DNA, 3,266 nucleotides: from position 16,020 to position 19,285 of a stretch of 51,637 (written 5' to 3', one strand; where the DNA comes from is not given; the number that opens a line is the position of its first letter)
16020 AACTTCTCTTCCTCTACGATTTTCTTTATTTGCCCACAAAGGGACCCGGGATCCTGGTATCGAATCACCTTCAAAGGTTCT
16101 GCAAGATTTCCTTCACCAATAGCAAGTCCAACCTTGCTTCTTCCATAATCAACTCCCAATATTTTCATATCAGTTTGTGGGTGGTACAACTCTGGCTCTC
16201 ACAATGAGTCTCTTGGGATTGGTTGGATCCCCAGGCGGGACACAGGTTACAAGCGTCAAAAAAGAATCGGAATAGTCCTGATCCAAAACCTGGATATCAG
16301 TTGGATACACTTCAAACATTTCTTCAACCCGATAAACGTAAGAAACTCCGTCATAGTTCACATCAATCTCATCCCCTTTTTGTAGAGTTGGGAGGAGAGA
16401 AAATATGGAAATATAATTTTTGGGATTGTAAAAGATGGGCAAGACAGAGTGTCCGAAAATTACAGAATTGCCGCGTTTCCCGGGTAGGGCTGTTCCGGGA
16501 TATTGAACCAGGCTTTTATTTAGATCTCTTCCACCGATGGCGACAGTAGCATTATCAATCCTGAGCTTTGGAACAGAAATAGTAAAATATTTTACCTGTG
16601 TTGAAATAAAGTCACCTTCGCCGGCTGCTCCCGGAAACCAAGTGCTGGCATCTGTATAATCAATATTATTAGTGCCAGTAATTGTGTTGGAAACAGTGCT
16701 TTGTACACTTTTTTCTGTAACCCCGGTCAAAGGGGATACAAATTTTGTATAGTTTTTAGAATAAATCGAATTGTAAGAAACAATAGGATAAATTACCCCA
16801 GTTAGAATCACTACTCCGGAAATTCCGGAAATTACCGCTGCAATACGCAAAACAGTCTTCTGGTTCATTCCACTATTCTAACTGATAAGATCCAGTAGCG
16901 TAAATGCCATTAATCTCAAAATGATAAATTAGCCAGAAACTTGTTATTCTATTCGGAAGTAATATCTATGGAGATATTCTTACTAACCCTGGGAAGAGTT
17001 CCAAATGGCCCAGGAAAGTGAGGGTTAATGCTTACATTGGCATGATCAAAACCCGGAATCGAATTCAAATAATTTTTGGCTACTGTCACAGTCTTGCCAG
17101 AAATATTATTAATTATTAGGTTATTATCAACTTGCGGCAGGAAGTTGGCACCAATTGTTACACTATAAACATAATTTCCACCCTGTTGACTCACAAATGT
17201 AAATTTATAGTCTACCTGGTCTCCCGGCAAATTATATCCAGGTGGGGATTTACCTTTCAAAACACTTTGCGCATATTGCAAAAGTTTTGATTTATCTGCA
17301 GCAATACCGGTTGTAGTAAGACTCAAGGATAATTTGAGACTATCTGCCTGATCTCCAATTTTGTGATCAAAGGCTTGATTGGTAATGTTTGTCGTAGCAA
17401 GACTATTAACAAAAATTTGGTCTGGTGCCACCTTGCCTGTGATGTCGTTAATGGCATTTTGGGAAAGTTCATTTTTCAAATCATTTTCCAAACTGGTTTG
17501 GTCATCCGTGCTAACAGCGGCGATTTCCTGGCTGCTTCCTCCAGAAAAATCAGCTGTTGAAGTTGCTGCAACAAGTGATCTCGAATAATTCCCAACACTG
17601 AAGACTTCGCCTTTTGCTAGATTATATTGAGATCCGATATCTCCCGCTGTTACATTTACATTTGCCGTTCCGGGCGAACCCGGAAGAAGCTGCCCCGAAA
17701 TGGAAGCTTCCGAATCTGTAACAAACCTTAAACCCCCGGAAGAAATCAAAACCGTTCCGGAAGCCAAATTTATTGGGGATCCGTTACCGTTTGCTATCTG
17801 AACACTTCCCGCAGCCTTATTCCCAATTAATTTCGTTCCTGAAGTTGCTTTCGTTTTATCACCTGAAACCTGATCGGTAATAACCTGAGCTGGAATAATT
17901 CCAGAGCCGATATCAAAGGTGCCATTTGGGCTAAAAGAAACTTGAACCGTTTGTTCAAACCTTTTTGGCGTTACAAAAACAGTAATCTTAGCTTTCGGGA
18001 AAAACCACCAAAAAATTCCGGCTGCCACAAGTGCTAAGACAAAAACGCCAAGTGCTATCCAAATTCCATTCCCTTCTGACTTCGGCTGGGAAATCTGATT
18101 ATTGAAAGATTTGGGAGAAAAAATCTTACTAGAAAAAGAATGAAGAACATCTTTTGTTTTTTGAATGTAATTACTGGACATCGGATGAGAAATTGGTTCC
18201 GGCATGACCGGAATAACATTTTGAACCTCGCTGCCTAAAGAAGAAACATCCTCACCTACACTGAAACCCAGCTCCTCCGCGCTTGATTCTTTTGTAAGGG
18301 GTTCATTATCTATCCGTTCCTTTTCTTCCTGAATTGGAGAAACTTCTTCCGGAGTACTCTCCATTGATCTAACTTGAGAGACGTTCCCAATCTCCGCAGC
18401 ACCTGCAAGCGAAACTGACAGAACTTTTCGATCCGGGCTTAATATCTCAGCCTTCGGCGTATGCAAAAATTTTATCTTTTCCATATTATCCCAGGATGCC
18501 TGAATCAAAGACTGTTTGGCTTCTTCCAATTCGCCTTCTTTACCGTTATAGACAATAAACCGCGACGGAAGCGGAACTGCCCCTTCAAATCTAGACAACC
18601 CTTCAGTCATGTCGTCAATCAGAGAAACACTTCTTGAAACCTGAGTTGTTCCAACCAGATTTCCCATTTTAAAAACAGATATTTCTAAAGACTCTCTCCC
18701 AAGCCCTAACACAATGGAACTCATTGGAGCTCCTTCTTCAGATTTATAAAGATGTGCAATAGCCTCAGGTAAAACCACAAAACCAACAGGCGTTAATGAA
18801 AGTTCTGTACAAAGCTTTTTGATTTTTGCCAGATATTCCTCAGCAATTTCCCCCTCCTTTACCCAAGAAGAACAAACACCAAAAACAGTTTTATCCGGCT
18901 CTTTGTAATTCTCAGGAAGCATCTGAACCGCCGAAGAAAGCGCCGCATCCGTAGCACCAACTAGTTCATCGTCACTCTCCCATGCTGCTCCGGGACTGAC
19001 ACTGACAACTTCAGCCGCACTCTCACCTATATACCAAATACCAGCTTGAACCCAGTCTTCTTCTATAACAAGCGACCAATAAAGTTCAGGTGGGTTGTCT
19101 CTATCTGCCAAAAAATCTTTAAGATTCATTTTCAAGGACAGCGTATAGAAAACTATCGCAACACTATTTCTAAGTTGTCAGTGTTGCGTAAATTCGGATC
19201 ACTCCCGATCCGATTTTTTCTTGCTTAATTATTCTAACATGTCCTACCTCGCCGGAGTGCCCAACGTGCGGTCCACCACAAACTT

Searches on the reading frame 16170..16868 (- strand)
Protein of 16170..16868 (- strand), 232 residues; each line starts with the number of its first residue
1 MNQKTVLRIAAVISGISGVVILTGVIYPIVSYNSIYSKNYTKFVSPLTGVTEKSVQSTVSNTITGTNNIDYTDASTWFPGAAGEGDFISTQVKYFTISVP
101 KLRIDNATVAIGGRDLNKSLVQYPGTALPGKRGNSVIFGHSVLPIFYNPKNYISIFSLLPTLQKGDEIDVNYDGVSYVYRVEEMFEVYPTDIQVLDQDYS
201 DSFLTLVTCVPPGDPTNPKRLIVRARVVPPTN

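Call 6: search_protein_families(library=pfam, proteins=[window:16170-16868:-], max_evalue=0.001)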
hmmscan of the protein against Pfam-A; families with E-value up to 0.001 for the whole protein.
window:16170-16868:- (232 aa): 1 family
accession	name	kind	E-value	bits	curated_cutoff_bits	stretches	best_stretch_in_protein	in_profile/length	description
PF04203.18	Sortase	-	4.1e-25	88.4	26.6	1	97-227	1-124/125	Sortase domain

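Call 8: search_protein_families(library=ncbifam, proteins=[window:16170-16868:-], max_evalue=0.1)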
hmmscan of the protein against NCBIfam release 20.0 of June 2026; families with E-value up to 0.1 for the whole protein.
window:16170-16868:- (232 aa): 7 families
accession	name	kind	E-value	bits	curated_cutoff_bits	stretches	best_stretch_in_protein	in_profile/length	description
NF033745.1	class_C_sortase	subfamily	1.1e-13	51.4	160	1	113-225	113-218/220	class C sortase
NF033747.1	class_E_sortase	subfamily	1.6e-13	51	160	1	90-227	67-205/211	class E sortase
TIGR01076.1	sortase_fam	subfamily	4.3e-13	49.2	39.35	1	97-229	3-129/136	sortase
NF058671.1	sortase_SrtD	exception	4.3e-10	39.6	140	1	98-225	68-185/187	class D sortase, LPxTATN-specific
NF033746.1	class_D_sortase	subfamily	4.4e-10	39.5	165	1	96-226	12-132/135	class D sortase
NF033748.1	class_F_sortase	subfamily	5e-06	26.2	166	1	123-209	50-133/155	class F sortase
TIGR03784.1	marine_sortase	equivalog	6.6e-05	22.6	158.25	1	123-223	81-172/174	class GN sortase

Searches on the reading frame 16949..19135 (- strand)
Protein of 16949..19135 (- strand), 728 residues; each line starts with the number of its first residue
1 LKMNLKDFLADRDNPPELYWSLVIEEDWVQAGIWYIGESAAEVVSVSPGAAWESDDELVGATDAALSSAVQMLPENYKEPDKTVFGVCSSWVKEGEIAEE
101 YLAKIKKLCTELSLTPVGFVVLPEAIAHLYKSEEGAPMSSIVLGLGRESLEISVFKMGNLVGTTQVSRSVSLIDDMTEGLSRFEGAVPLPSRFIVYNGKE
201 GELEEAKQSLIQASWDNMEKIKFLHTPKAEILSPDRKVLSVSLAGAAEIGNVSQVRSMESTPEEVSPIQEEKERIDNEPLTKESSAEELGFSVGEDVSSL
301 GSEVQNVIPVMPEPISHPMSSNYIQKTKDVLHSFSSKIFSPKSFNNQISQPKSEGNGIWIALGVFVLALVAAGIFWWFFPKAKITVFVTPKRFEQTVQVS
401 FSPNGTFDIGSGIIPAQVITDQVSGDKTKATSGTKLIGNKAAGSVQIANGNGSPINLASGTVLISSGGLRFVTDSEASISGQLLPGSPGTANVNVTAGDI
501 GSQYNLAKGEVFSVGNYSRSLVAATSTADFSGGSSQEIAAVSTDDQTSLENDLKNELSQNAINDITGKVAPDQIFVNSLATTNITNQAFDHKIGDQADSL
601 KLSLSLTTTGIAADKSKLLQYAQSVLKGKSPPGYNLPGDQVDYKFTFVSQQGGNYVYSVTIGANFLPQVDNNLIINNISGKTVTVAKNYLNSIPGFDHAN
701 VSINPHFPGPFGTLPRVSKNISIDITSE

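Call 5: search_protein_families(library=pfam, proteins=[window:16949-19135:-], max_evalue=0.001)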
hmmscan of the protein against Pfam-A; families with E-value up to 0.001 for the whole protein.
window:16949-19135:- (728 aa): 1 family
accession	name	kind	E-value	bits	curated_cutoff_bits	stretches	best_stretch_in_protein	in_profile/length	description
PF04865.19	Baseplate_J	-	1.2e-06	28.4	21.1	1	437-537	19-113/255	Baseplate J-like protein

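Call 8: search_protein_families(library=ncbifam, proteins=[window:16949-19135:-], max_evalue=0.1)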
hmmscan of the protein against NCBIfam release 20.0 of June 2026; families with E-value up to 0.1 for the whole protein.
window:16949-19135:- (728 aa): 0 families

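Call 38: find_homologous_proteins(query=window:16949-19129:-, max_evalue=0.001)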
Query window:16949-19129:- (726 aa): 850 proteins with E <= 0.001 among 8000 candidates; the best 120 are listed.
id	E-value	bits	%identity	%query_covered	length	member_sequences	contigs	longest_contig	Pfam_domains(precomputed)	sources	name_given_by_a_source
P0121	0.0e+0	1594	100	100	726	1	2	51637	PF04865.20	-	-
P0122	0.0e+0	1060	66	100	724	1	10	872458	-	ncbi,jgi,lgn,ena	ncbi:MAG: baseplate J/gp47 family protein [Candidatus Microgenomates bacterium]|jgi:hypothetical pro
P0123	0.0e+0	1059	67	100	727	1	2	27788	-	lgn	-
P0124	0.0e+0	1058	67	100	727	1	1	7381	-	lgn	-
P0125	0.0e+0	1055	67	100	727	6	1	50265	PF04865.20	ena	-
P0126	0.0e+0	1055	67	100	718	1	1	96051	-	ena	-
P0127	0.0e+0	1052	66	100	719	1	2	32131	-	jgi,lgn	jgi:hypothetical protein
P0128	0.0e+0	1048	65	100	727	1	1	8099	-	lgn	-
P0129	0.0e+0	1041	65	100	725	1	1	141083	-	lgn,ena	-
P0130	0.0e+0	1039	65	100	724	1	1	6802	-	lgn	-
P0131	0.0e+0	1036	65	100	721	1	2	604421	-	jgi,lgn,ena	jgi:hypothetical protein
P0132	0.0e+0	1035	65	100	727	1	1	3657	-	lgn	-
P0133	0.0e+0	1034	66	100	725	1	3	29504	-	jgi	jgi:hypothetical protein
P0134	0.0e+0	1030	65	100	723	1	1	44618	-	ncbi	-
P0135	0.0e+0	1026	64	100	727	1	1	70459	-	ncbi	-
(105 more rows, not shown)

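Call 41: find_encoding_contigs(protein=P0122, flank=10000, max_places=1)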
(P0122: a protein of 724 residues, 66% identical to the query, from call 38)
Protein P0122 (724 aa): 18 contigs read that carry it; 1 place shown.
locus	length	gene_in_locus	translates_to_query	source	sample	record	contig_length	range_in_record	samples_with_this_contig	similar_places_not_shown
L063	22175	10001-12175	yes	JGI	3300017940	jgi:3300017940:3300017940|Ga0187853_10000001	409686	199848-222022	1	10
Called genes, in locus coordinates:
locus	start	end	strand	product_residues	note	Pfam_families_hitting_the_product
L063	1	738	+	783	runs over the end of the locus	PF01138:RNase_PH, PF03725:RNase_PH_C, PF03726:PNPase (weak), PF01138:RNase_PH, PF00013:KH_1, PF00575:S1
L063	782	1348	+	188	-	-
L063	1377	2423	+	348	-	PF00004:AAA, PF07728:AAA_5, PF22667:Lon_lid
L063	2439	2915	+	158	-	PF00149:Metallophos (weak), PF12850:Metallophos_2, PF14582:Metallophos_3 (faint)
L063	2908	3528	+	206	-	PF03167:UDG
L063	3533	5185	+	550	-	PF00753:Lactamase_B, PF12706:Lactamase_B_2, PF22505:RNase_J_b_CASP, PF17770:RNase_J_C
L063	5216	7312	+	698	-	PF17854:FtsK_alpha, PF01580:FtsK_SpoIIIE, PF09397:FtsK_gamma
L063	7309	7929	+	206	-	PF13413:HTH_25, PF09136:Glucodextran_B (weak)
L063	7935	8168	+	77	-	-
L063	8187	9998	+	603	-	PF01411:tRNA-synt_2c, PF07973:tRNA_SAD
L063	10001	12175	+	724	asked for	-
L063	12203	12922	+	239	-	PF04203:Sortase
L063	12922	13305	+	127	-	PF03652:RuvX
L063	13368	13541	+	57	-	-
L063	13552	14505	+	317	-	PF02618:YceG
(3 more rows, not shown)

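Call 47: predict_structure(alignment_id=A5)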
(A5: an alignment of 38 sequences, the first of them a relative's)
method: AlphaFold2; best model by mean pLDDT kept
length: 726 residues; sequences in the alignment: 38
mean_pLDDT: 78.8   pTM: 0.39
mean pLDDT of the five models: 78.8, 78.7, 78.6, 77.3, 76.8
residues with pLDDT >= 90: 214; 70-90: 371; 50-70: 37; < 50: 104
segments of 3 or more residues with pLDDT < 50: 1-9, 257-283, 288-353
pLDDT, mean of each block of 10 residues (from residue 1): 45 76 88 80 88 88 90 81 87 84 91 88 83 78 86 86 87 90 84 82 90 78 87 86 75 53 27 29 48 41 32 38 46 42 33 64 85 82 90 94 90 94 92 76 87 86 83 85 80 74 73 84 80 78 93 94 92 90 93 90 95 93 87 84 93 93 89 90 91 87 79 88 87
secondary structure, 60 per line:
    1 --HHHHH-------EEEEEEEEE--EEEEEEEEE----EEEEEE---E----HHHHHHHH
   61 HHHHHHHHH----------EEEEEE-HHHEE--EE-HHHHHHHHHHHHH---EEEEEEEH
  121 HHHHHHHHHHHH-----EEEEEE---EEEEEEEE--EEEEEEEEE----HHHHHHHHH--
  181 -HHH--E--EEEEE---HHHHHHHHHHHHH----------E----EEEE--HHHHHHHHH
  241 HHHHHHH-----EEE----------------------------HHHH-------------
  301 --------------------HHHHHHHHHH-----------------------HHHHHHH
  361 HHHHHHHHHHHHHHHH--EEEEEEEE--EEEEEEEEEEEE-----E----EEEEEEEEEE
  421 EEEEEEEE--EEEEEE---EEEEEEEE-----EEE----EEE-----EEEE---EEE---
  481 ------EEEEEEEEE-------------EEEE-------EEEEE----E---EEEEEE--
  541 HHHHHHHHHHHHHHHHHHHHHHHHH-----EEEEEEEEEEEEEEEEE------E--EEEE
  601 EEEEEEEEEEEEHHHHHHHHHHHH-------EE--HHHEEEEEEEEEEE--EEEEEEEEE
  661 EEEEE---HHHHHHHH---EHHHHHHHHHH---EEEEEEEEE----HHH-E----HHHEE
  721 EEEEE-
elements in order (helices of 4 or more, strands of 3 or more residues): H3-7 E15-23 E26-34 E39-44 H53-69 E80-85 H97-109 E113-119 H120-132 E138-143 E147-154 E157-165 H170-178 E190-194 H198-210 E226-229 H232-247 E253-255 H284-287 H321-330 H354-376 E379-386 E389-400 E411-428 E431-436 E440-447 E453-455 E460-462 E468-471 E475-477 E487-495 E509-512 E520-524 E533-538 H541-565 E571-587 E597-612 H613-624 E639-649 E652-665 H669-676 H681-690 E694-702 E719-725

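Call 49: fold_search(model_id=the predicted structure, library=pdb)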
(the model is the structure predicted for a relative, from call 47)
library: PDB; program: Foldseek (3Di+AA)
matches with E <= 10: 1335; with E <= 0.001: 156
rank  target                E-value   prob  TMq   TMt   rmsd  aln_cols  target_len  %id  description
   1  7kh1_A5               4.9e-07  1.00  0.11  0.18  46.2       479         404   12  Baseplate Complex for Myoviridae Phage XM1 (released 2021-10-27)
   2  3hi0_B                5.2e-07  1.00  0.20  0.28  11.1       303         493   11  Crystal structure of Putative exopolyphosphatase (17739545) from AGROBACTERIUM TUMEFACIENS str. C58 (Dupont) at 2.30 A (released 2009-06-16)
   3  6pc0_B                6.1e-07  1.00  0.19  0.27  10.7       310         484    9  Crystal structure of Helicobacter pylori PPX/GppA (released 2019-11-20)
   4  3hi0_A                7.2e-07  1.00  0.20  0.27  11.4       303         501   11  Crystal structure of Putative exopolyphosphatase (17739545) from AGROBACTERIUM TUMEFACIENS str. C58 (Dupont) at 2.30 A (released 2009-06-16)
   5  7epq_B                7.6e-07  1.00  0.18  0.39  12.0       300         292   12  Crystal structure of exopolyphosphatase (PPX) from Porphyromonas gingivalis in complex with sulfate and magnesium ions (released 2022-05-11)
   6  6pc0_A                9.6e-07  1.00  0.19  0.27   5.1       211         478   10  Crystal structure of Helicobacter pylori PPX/GppA (released 2019-11-20)
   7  6pc1_A                9.6e-07  1.00  0.18  0.25   6.0       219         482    9  Crystal structure of Helicobacter pylori PPX/GppA (E143A) in complex with ppGpp (released 2019-11-20)
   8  3cer_D                9.6e-07  1.00  0.18  0.35  11.8       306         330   10  Crystal structure of the exopolyphosphatase-like protein Q8G5J2. Northeast Structural Genomics Consortium target BlR13 (released 2008-04-01)
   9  9euf_I                1.1e-06  1.00  0.11  0.23  47.0       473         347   12  Cryo-EM structure of Staphylococcus aureus bacteriophage phi812 baseplate in the pre-contraction state - complete (released 2025-04-09)
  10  6pc3_A                1.3e-06  1.00  0.17  0.24   7.8       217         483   12  Crystal structure of Helicobacter pylori PPX/GppA in complex with GSP (released 2019-11-20)
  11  5eoy_A                1.3e-06  1.00  0.23  0.44   8.9       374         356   11  Pseudomonas aeruginosa SeMet-PilM bound to ADP (released 2016-04-27)
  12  6pc1_B                1.5e-06  1.00  0.19  0.27  11.5       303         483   10  Crystal structure of Helicobacter pylori PPX/GppA (E143A) in complex with ppGpp (released 2019-11-20)
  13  8jgx_B                1.6e-06  1.00  0.18  0.25  11.3       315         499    9  Crystal structure of Acinetobacter baumannii exopolyphosphatase (released 2024-05-15)
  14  5eoy_B                1.8e-06  1.00  0.20  0.37  11.8       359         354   10  Pseudomonas aeruginosa SeMet-PilM bound to ADP (released 2016-04-27)
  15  1t6d_B                2.1e-06  1.00  0.18  0.38   6.2       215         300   11  MIRAS phasing of the Aquifex aeolicus Ppx/GppA phosphatase: crystal structure of the type II variant (released 2004-08-03)
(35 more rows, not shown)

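Call 68: search_protein_representatives(alignment_id=A5)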
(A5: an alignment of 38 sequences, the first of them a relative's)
Query: 38 sequences, 731 profile positions. Proteins with E-value up to 0.001 (for the whole library): 8453; up to 1e-10: 5337; up to 1e-30: 1733. The best 150 are listed.
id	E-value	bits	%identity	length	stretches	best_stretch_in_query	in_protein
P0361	0.0e+00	1180.4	-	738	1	1-729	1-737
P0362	2.5e-275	932.2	-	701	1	1-729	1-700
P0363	4.9e-262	888.2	-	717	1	1-730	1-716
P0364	3.7e-259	878.7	-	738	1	1-731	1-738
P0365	3.9e-240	815.8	-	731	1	9-731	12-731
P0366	7.7e-237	804.9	-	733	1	1-730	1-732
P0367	6.3e-233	792.0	-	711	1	14-730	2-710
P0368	2.3e-230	783.5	-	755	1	1-731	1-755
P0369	3.2e-230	783.1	-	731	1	1-730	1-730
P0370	1.4e-228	777.7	-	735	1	12-730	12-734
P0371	2.3e-228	776.9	-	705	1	1-730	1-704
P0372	1.3e-227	774.4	-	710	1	14-731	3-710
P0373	2.1e-227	773.8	-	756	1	1-730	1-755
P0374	1.1e-225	768.0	-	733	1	14-730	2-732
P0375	1.0e-223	761.5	-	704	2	352-730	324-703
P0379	4.3e-221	752.9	-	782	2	2-289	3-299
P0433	1.2e-181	622.5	-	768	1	1-731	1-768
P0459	4.2e-145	501.6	-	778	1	7-727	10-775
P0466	2.9e-142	492.3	-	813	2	360-727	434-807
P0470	1.6e-139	483.2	-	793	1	7-729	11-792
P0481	1.6e-133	463.4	-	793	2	268-728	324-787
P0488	2.4e-129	449.5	-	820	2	242-728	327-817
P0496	1.2e-126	440.7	-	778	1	2-728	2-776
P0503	1.4e-125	437.1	-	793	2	256-729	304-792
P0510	1.3e-123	430.6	-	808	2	271-729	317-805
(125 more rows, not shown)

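Call 70: search_protein_families(library=pfam, proteins=[P0466, P0481, P0488, P0503, P0510, P0470, P0496, P0459, P0433, P0379], max_evalue=0.01)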
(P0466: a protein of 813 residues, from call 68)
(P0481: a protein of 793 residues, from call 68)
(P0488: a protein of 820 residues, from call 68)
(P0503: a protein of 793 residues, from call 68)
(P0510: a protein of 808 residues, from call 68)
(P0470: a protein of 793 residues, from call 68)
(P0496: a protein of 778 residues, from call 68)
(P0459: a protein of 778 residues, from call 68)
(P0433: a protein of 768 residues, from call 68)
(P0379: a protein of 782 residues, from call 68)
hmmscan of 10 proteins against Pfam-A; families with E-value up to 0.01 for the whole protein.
P0466 (813 aa): 1 family
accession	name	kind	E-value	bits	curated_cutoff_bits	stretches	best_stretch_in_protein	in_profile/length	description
PF04865.19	Baseplate_J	-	4.9e-06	26.5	21.1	1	513-615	16-110/255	Baseplate J-like protein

P0481 (793 aa): 0 families

P0488 (820 aa): 1 family
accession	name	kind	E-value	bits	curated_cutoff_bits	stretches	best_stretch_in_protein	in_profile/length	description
PF04865.19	Baseplate_J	-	0.0029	17.4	21.1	1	526-652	20-130/255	Baseplate J-like protein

P0503 (793 aa): 0 families

P0510 (808 aa): 2 families
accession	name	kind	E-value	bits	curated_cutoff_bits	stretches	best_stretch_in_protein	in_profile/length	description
PF21110.3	GlxA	-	0.0011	20.1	27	1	510-590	1-85/105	GlxA beta barrel domain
PF04865.19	Baseplate_J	-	0.0015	18.3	21.1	1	506-615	18-113/255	Baseplate J-like protein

P0470 (793 aa): 1 family
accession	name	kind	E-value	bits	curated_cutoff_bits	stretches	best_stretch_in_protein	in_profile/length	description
PF04865.19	Baseplate_J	-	2.3e-05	24.3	21.1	1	498-601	20-113/255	Baseplate J-like protein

P0496 (778 aa): 1 family
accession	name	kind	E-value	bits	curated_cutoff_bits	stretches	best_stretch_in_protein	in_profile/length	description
PF04865.19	Baseplate_J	-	1.8e-05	24.6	21.1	1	480-586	17-113/255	Baseplate J-like protein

P0459 (778 aa): 1 family
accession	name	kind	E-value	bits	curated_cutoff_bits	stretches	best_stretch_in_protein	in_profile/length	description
PF04865.19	Baseplate_J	-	4.8e-06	26.5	21.1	1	488-583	22-110/255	Baseplate J-like protein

P0433 (768 aa): 1 family
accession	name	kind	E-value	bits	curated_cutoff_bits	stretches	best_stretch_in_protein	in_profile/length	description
PF04865.19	Baseplate_J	-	7.9e-05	22.5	21.1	1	473-574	17-113/255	Baseplate J-like protein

P0379 (782 aa): 1 family
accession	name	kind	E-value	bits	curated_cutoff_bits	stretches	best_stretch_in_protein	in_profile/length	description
PF04865.19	Baseplate_J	-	1.2e-06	28.4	21.1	1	493-589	21-113/255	Baseplate J-like protein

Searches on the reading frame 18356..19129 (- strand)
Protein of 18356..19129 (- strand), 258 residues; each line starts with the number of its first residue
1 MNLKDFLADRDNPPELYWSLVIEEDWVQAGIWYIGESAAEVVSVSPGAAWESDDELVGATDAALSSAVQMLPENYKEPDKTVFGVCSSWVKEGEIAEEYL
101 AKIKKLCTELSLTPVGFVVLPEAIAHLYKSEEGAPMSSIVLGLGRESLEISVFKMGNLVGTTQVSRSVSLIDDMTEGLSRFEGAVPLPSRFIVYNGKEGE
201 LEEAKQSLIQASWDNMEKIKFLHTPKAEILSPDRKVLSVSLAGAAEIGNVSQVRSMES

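Call 25: search_protein_families(library=pfam, proteins=[window:18356-19129:-], max_evalue=10)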
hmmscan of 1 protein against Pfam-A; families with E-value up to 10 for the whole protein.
seq(258 aa): 0 families

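Call 26: search_solved_structures(query=window:18356-19129:-, max_evalue=10)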
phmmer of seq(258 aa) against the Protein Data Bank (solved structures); distinct sequences matched with E-value up to 10: 0.
